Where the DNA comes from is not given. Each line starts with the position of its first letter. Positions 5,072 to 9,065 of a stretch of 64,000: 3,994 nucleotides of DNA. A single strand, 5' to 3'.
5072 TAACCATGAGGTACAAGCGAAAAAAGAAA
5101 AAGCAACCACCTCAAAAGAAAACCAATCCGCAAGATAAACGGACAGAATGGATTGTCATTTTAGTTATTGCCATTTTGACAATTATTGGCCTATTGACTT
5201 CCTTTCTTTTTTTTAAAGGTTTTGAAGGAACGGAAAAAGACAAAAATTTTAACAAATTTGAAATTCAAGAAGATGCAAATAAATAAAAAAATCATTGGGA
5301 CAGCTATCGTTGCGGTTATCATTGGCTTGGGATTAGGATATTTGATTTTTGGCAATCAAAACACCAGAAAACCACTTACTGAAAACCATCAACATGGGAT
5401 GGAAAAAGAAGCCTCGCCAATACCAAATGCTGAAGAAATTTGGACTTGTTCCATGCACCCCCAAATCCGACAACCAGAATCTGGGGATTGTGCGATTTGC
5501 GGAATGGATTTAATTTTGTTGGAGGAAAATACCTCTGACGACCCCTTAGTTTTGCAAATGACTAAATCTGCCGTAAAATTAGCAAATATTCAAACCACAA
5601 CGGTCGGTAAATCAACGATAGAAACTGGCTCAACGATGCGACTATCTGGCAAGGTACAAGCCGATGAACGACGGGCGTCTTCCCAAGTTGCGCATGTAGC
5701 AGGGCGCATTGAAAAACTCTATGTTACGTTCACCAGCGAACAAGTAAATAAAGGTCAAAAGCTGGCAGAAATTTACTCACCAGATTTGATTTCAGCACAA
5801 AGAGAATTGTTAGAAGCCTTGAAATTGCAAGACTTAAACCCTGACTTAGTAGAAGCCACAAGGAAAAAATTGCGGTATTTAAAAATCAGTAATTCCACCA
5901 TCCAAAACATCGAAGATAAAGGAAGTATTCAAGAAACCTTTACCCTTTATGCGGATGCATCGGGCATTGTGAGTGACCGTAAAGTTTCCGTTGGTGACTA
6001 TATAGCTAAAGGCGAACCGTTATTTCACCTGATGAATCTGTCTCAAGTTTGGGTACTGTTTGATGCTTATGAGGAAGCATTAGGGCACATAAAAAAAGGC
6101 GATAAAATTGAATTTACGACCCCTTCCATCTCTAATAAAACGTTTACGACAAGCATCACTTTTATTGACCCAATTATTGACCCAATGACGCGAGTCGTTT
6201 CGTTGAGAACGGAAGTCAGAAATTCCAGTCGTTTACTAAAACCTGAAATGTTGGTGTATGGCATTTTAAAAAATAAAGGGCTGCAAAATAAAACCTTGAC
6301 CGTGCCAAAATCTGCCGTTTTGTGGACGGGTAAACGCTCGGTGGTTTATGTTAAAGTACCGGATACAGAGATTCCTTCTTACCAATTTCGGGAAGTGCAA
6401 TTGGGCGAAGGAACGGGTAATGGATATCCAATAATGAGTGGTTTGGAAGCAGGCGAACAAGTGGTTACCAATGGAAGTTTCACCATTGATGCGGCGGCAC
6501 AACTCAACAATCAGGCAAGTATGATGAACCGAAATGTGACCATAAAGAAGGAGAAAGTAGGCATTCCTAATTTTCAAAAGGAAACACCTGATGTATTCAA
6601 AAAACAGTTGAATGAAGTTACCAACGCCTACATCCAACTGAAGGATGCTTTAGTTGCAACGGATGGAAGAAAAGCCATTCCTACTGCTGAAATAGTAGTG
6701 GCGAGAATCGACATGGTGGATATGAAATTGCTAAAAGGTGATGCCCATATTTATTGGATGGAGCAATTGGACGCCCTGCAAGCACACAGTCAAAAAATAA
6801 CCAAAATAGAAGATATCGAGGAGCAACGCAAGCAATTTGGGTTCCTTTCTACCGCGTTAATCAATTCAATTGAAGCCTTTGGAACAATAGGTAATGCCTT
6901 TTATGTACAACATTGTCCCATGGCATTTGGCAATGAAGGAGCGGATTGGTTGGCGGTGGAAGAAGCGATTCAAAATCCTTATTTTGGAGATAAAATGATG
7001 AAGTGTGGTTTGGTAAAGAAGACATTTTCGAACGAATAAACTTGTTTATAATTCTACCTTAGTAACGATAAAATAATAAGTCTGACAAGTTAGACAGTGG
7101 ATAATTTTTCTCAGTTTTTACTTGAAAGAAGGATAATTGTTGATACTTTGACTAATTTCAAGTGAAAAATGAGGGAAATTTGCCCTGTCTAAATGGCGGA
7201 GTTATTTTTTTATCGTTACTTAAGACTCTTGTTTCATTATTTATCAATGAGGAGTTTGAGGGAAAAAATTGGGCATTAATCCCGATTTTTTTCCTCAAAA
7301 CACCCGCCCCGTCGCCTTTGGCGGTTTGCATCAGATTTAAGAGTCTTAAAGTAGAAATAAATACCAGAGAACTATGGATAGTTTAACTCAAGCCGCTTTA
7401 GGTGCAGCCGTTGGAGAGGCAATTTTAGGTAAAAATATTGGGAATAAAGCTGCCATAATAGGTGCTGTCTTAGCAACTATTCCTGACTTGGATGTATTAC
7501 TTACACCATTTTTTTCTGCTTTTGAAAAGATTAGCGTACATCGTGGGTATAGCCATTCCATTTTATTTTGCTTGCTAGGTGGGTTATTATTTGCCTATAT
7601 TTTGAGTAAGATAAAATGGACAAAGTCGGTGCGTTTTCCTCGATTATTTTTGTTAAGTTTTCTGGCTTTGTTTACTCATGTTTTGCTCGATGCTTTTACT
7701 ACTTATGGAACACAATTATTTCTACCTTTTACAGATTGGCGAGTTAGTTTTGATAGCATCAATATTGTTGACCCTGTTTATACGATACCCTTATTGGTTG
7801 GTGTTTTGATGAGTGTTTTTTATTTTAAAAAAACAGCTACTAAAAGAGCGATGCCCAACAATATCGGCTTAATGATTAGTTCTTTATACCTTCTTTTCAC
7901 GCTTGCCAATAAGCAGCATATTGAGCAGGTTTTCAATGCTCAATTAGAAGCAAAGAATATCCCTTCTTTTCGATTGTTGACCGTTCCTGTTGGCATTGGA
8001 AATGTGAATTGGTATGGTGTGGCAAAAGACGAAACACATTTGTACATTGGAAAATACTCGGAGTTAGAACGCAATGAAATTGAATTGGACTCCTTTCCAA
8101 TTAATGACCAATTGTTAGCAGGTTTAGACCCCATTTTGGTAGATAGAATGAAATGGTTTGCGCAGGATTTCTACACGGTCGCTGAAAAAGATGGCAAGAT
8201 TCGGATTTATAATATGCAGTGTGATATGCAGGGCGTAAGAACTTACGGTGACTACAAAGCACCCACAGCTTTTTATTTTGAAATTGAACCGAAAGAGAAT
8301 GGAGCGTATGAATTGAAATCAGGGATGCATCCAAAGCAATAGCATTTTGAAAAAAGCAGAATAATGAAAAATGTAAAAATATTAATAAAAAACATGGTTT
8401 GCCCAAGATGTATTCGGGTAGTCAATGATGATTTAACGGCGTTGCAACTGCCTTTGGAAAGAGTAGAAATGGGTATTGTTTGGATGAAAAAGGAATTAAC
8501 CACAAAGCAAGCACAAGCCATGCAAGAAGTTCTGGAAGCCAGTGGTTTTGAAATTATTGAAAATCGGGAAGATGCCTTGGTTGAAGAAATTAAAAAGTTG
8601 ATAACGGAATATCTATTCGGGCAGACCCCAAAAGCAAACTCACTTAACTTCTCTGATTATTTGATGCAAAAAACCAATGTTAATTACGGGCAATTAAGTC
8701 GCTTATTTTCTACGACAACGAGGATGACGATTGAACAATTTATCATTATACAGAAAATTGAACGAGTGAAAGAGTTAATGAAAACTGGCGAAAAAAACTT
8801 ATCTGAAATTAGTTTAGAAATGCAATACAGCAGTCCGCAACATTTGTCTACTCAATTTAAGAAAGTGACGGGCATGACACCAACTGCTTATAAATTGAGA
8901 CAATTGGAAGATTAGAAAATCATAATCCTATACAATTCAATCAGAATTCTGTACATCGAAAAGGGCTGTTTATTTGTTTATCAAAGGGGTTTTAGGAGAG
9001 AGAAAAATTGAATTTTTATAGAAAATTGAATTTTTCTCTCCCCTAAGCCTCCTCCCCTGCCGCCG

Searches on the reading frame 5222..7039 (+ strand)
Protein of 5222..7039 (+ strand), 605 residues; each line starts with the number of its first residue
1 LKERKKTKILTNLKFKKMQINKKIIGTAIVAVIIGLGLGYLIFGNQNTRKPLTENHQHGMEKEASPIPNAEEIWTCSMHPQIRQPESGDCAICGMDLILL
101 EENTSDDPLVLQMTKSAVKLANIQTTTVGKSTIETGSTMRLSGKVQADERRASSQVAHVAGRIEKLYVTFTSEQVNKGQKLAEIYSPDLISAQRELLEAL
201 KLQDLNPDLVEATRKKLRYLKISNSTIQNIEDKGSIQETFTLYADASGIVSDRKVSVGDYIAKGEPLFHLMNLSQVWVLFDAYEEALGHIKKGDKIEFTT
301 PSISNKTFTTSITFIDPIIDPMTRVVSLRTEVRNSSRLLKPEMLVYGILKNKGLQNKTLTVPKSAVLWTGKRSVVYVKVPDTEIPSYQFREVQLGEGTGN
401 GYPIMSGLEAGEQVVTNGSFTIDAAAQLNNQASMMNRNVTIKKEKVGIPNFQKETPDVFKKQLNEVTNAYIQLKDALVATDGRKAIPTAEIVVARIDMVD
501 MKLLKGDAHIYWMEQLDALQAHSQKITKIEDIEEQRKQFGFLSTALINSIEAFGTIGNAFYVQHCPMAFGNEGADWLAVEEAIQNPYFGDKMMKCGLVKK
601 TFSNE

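Call 14: search_protein_families(library=pfam, proteins=[window:5222-7039:+], max_evalue=0.001)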
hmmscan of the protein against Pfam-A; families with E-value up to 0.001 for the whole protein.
window:5222-7039:+ (605 aa): 4 families
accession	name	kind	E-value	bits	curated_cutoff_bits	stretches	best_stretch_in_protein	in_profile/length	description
PF16576.10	HlyD_D23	-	2.3e-65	220.3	30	1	137-345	4-214/214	Barrel-sandwich domain of CusB or HlyD membrane-fusion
PF11827.13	DUF3347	-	2.3e-20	73.7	25.5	1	466-555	1-90/93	Protein of unknown function (DUF3347)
PF13437.12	HlyD_3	-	6e-15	56.3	22.2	1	241-341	1-105/106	HlyD family secretion protein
PF19335.5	HMBD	-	2.5e-10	40.6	23.6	1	74-98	2-26/28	Heavy metal binding domain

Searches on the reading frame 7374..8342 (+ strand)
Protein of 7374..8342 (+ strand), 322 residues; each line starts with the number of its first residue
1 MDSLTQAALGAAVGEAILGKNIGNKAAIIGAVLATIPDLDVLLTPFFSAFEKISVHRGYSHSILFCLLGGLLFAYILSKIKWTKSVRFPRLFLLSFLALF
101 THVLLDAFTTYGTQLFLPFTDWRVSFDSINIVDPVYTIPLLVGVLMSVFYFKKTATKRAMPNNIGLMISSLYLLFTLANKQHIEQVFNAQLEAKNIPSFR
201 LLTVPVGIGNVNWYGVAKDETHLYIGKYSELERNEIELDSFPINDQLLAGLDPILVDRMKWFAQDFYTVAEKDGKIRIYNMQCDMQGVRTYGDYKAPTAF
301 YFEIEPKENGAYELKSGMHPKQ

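Call 14: search_protein_families(library=pfam, proteins=[window:7374-8342:+], max_evalue=0.001)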
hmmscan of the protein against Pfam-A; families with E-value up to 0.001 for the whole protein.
window:7374-8342:+ (322 aa): 1 family
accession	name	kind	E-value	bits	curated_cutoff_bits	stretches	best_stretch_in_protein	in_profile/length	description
PF04307.19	YdjM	-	1.5e-35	122.7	29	1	1-182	1-175/176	YdjM inner membrane protein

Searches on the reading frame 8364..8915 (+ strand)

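Call 14: search_protein_families(library=pfam, proteins=[window:8364-8915:+], max_evalue=0.001)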
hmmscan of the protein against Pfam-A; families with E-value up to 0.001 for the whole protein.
window:8364-8915:+ (183 aa): 2 families
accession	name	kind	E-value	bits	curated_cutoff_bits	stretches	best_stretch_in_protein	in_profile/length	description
PF12833.13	HTH_18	-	2.1e-16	60.4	33.6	1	102-177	3-78/80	Helix-turn-helix domain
PF00165.29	HTH_AraC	-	5.9e-10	39.5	26.6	1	140-176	2-40/42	Bacterial regulatory helix-turn-helix proteins, AraC family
